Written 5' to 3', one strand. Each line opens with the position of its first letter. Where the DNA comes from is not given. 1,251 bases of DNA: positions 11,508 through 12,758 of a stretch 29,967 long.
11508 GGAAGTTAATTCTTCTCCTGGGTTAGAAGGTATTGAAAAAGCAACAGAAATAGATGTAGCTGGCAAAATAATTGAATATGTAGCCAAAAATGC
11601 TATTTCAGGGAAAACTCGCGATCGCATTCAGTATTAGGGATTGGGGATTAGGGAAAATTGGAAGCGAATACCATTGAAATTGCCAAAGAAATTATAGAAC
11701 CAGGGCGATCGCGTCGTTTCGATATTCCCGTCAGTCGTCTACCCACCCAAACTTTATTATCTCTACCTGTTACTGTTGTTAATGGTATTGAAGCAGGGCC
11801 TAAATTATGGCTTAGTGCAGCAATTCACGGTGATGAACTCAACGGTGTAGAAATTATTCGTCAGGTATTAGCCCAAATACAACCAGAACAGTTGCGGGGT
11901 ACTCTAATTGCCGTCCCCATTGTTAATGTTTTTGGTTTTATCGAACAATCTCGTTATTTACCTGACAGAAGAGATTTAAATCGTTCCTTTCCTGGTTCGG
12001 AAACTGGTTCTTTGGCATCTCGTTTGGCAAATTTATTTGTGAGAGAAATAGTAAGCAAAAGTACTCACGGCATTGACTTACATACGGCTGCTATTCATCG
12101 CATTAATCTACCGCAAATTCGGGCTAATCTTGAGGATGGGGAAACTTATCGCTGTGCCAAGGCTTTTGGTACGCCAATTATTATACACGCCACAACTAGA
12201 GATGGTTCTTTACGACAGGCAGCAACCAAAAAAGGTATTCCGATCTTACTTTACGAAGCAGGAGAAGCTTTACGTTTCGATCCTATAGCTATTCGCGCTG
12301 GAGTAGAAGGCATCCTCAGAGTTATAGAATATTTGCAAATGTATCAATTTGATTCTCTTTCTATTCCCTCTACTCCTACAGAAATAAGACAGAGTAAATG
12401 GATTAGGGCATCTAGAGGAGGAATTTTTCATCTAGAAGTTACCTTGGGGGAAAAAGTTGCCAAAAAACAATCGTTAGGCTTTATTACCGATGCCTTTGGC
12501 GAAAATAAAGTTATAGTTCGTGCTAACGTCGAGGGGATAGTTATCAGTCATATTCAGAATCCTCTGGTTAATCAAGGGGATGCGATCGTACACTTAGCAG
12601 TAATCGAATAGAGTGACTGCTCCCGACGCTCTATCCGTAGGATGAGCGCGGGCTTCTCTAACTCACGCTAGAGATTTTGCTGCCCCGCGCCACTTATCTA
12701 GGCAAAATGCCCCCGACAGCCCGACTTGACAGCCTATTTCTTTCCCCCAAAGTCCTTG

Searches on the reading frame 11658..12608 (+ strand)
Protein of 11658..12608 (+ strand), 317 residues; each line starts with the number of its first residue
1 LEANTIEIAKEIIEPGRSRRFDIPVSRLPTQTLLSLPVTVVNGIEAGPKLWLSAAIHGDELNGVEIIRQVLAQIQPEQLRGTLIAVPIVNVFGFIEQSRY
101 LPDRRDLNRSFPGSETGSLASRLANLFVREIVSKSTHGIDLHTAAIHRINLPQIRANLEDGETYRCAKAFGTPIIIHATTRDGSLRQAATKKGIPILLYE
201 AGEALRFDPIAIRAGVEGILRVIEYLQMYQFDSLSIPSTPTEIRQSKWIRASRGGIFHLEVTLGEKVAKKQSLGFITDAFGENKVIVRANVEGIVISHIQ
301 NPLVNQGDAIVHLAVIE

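Call 59: find_encoding_contigs(protein=window:11658-12608:+, flank=3000, max_places=8)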
Protein seq(317 aa) (317 aa): 7 contigs read that carry it; 4 places shown.
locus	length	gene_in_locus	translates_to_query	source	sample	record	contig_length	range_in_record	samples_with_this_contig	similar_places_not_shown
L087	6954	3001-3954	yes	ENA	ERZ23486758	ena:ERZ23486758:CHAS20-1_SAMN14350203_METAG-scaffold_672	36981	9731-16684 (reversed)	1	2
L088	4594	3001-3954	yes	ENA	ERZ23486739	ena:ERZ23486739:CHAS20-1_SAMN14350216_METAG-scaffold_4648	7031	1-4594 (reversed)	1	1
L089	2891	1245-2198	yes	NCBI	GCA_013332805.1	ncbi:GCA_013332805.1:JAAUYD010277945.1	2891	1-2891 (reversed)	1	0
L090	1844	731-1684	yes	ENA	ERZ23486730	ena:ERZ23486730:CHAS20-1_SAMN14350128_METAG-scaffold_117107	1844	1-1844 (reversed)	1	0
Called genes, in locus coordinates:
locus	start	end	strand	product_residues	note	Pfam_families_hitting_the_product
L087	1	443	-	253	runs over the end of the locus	-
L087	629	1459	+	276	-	PF02517:Rce1-like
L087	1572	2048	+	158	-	PF05618:RimB-like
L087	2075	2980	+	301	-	PF18030:Rimk_N, PF14397:ATPgrasp_ST (faint), PF02655:ATP-grasp_3, PF08443:RimK, PF02955:GSH-S_ATP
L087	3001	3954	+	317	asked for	PF24827:AstE_AspA_cat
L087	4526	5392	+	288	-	PF04389:Peptidase_M28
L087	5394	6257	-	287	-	PF02353:CMAS, PF13489:Methyltransf_23, PF01209:Ubie_methyltran, PF08241:Methyltransf_11, PF08242:Methyltransf_12, PF13649:Methyltransf_25, PF13847:Methyltransf_31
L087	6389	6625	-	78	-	-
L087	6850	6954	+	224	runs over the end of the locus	PF00196:GerE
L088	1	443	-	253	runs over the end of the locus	-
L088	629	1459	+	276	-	PF02517:Rce1-like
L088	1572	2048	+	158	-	PF05618:RimB-like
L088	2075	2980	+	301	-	PF18030:Rimk_N, PF14397:ATPgrasp_ST (faint), PF02655:ATP-grasp_3, PF08443:RimK, PF02955:GSH-S_ATP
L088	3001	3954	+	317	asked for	PF24827:AstE_AspA_cat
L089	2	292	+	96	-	?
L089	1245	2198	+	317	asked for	PF24827:AstE_AspA_cat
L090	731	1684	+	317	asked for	PF24827:AstE_AspA_cat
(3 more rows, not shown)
